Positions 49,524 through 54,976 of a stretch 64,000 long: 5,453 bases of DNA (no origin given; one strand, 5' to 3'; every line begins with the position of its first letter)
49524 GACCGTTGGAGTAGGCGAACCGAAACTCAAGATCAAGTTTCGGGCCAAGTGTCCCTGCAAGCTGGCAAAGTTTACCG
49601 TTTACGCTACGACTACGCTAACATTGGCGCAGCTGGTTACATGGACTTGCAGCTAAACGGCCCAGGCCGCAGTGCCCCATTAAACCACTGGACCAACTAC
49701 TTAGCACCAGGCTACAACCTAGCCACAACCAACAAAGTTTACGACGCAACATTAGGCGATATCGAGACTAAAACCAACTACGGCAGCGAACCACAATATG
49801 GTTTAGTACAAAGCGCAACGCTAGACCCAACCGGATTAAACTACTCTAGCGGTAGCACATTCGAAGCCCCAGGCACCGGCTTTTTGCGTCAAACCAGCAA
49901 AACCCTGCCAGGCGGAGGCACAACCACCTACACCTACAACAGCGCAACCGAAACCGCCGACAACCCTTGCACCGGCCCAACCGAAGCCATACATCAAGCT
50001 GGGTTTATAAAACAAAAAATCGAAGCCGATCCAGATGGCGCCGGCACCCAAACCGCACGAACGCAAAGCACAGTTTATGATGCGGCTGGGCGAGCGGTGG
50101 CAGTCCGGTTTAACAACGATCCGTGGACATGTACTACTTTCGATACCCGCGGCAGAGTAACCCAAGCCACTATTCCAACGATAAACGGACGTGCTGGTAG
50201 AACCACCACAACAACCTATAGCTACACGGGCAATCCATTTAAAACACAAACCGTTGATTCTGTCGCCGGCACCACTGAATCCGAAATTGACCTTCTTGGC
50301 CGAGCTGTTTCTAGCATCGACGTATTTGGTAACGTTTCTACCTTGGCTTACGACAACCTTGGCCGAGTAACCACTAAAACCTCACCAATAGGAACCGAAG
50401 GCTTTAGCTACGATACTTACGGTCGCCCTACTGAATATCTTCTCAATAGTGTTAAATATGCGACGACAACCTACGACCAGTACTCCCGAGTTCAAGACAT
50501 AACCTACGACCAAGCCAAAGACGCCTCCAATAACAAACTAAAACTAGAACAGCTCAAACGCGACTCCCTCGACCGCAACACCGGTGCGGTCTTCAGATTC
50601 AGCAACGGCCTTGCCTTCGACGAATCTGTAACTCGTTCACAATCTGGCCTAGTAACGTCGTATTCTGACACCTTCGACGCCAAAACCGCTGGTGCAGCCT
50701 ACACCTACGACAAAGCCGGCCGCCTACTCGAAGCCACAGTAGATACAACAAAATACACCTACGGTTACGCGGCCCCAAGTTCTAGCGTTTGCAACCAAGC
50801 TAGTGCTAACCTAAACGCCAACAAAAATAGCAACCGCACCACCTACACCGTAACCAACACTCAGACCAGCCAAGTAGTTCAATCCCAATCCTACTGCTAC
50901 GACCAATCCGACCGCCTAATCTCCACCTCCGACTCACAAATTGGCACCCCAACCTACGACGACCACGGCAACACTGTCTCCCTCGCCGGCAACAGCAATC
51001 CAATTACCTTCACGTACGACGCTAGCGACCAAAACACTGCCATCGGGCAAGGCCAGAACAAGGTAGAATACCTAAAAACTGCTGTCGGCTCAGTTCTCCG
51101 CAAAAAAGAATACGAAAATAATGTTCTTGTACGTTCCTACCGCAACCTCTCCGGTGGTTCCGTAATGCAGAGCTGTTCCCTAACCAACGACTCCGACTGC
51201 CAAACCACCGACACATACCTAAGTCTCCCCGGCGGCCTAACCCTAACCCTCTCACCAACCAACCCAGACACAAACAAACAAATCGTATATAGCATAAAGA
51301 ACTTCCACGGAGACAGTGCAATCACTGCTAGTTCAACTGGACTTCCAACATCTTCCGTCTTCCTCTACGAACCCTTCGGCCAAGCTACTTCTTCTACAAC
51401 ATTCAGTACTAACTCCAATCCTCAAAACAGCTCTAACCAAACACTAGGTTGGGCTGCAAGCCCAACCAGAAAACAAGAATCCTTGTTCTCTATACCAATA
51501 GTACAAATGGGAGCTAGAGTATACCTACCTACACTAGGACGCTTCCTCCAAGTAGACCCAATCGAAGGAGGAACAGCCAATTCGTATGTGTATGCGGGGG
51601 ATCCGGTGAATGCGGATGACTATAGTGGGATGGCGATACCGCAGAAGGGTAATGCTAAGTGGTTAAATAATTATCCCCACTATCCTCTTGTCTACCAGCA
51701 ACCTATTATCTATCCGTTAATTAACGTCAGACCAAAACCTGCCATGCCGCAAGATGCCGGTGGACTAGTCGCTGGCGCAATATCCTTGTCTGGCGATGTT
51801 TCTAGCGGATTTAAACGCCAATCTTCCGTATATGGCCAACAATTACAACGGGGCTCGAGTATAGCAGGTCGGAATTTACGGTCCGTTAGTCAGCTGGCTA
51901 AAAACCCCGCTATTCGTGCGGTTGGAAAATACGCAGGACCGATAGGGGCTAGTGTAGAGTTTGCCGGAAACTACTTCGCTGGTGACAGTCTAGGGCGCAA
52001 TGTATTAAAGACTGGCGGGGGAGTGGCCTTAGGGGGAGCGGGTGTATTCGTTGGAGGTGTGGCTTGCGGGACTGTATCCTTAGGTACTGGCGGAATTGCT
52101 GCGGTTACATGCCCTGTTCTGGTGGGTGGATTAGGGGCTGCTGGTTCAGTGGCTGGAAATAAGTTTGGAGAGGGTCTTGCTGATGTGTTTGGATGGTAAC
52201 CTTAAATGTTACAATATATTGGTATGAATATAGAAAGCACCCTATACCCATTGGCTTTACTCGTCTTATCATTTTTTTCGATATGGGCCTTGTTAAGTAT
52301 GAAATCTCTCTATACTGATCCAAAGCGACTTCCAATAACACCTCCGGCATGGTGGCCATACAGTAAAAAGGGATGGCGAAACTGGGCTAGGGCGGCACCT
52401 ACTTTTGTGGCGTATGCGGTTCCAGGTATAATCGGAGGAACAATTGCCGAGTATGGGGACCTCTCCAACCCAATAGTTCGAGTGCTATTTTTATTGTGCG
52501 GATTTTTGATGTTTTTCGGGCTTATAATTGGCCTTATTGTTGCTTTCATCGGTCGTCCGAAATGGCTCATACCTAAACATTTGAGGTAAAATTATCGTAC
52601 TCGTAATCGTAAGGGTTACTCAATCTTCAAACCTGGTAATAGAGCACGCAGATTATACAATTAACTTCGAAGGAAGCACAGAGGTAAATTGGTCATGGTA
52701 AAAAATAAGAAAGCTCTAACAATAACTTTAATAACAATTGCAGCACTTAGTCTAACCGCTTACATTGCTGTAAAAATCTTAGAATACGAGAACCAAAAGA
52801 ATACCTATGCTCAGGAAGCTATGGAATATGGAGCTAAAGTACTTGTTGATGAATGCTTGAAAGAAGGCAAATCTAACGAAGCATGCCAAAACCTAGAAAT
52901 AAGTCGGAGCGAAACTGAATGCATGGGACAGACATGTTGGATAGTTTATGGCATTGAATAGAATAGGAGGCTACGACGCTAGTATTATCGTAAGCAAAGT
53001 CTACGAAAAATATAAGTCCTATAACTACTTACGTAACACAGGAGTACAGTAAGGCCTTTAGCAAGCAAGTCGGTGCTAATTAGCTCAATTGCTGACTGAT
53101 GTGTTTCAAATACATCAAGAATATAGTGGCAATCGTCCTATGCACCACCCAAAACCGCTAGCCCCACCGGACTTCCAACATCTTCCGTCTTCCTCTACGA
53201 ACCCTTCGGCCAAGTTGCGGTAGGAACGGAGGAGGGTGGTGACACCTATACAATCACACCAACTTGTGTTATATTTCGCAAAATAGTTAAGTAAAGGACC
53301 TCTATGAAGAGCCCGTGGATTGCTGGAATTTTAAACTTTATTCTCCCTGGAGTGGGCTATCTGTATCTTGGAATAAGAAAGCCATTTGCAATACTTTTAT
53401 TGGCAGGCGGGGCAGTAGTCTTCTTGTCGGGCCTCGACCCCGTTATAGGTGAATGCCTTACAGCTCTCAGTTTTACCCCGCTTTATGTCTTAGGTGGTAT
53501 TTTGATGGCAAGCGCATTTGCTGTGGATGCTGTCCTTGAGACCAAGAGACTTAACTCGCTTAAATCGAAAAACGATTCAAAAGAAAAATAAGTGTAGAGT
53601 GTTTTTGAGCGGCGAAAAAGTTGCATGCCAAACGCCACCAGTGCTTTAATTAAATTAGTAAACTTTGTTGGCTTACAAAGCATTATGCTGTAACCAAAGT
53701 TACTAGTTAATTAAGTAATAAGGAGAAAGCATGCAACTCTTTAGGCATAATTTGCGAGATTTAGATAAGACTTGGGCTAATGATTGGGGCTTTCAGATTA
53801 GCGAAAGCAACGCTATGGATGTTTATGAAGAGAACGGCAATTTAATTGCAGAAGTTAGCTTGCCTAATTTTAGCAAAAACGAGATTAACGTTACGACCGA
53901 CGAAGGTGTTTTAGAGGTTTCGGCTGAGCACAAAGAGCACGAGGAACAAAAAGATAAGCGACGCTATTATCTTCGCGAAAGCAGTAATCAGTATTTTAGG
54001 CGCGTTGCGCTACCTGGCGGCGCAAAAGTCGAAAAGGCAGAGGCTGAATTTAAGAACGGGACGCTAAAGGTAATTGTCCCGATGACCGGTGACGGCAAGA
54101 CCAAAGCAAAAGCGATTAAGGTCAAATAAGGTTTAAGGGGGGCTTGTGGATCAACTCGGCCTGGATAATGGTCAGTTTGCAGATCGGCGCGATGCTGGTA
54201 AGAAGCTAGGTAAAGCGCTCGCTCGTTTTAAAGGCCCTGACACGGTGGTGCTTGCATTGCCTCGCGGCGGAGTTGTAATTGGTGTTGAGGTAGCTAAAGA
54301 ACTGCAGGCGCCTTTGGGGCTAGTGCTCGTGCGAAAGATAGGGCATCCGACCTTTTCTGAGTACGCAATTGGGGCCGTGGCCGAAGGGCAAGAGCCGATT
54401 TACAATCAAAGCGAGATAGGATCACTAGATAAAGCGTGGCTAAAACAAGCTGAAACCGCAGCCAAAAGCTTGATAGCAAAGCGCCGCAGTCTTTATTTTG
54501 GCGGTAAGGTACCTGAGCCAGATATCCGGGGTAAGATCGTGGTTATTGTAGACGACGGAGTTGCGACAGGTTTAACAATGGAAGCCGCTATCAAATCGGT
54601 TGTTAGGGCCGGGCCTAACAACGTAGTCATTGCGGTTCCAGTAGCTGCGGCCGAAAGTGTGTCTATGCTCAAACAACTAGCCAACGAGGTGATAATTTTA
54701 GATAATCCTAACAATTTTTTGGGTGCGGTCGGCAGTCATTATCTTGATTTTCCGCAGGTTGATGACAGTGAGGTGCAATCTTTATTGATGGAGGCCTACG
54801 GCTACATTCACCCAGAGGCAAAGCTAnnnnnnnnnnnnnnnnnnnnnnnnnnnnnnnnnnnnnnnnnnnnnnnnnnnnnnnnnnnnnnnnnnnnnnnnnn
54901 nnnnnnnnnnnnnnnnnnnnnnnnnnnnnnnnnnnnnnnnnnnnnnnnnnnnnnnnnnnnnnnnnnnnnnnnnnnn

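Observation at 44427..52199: Giant Sec-type RHS toxin decorated with three PA14 modules and an embedded lectin-like beta-propeller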

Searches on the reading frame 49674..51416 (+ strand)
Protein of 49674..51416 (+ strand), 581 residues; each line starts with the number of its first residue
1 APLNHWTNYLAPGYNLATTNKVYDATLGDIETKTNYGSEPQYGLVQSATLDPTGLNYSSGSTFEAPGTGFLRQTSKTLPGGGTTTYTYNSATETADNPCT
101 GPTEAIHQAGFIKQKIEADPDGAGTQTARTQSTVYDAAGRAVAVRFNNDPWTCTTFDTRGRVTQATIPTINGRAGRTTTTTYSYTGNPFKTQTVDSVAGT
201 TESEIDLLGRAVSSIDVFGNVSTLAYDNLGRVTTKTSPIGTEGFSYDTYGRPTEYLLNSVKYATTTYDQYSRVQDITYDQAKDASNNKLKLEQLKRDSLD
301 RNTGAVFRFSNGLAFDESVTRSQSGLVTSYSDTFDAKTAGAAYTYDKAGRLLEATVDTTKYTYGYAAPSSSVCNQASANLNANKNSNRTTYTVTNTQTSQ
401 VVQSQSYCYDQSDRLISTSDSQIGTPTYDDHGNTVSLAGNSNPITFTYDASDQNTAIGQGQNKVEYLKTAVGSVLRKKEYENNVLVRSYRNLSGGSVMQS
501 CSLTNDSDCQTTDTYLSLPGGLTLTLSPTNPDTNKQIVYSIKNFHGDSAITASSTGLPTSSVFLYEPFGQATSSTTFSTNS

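Call 7: search_protein_families(library=pfam, proteins=[window:49674-51416:+], max_evalue=1)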
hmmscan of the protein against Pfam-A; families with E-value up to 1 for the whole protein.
window:49674-51416:+ (581 aa): 2 families
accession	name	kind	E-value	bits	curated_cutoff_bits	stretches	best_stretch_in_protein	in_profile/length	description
PF05593.20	RHS_repeat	-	6.2e-10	39.7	22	5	206-238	2-34/38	RHS Repeat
PF03782.22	AMOP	-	0.059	13.9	25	1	375-425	47-95/143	AMOP domain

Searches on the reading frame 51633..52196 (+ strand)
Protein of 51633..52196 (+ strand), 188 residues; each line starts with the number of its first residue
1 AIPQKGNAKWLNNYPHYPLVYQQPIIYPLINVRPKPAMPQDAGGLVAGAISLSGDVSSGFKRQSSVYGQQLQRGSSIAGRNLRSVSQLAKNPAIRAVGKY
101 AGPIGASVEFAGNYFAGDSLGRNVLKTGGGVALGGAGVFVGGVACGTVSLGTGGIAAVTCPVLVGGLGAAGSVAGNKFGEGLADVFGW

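Call 44: find_homologous_proteins(query=window:51633-52196:+, max_evalue=0.001)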
Query window:51633-52196:+ (188 aa): 4 proteins with E <= 0.001 among 1641 candidates.
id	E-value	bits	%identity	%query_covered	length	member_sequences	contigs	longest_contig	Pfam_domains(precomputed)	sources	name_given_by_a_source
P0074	9.6e-50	187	66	76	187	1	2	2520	-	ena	-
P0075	3.1e-49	186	66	76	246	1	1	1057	-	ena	-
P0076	6.1e-44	168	64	74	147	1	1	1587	-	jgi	jgi:hypothetical protein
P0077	9.5e-44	168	63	77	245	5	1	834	-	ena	-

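Call 46: find_encoding_contigs(protein=P0074, flank=3000, max_places=3)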
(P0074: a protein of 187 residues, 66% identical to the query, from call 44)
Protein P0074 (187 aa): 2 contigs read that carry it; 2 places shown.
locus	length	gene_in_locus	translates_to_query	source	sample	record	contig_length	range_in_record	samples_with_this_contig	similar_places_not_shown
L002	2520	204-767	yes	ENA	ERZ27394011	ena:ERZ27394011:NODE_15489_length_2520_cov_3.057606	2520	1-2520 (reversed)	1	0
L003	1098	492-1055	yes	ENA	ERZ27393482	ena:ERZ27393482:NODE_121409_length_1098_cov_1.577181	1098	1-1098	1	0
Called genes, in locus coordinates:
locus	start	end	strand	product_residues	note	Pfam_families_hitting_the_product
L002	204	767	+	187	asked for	-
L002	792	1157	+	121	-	-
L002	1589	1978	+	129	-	-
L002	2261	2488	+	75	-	-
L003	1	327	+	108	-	?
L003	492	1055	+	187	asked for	-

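Call 70: search_protein_families(library=pfam, proteins=[window:51633-52196:+], max_evalue=0.1)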
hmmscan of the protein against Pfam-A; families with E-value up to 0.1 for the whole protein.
seq(188 aa): 0 families

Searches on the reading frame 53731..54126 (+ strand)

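Call 10: search_protein_families(library=pfam, proteins=[window:53731-54126:+], max_evalue=0.01)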
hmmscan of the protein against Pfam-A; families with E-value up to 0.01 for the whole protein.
window:53731-54126:+ (132 aa): 2 families
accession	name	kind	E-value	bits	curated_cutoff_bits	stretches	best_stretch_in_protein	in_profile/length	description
PF00011.27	HSP20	-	6.1e-15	55.6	20.8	1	38-131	9-101/102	Hsp20/alpha crystallin family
PF17886.7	ArsA_HSP20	-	0.0032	17.5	22.5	1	36-114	2-61/63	HSP20-like domain found in ArsA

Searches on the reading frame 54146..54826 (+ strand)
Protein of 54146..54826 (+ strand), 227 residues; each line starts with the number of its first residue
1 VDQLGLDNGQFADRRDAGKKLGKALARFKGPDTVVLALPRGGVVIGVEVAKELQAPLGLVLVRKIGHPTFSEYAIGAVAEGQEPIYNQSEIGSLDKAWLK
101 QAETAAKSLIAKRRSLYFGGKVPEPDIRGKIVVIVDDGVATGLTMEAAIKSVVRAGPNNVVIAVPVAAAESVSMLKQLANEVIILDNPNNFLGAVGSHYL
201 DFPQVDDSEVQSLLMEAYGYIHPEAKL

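Call 10: search_protein_families(library=pfam, proteins=[window:54146-54826:+], max_evalue=0.01)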
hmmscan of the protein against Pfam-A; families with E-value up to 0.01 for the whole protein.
window:54146-54826:+ (227 aa): 3 families
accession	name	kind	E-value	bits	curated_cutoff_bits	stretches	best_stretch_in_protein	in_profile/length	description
PF00156.33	Pribosyltran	-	3.7e-18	65.8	26.3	1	27-183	25-141/158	Phosphoribosyl transferase domain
PF14681.12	UPRTase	-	0.0009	19.2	27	1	126-182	117-175/206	Uracil phosphoribosyltransferase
PF15609.12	PRTase_2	-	0.007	16.4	28.8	0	130-171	120-161/188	Phosphoribosyl transferase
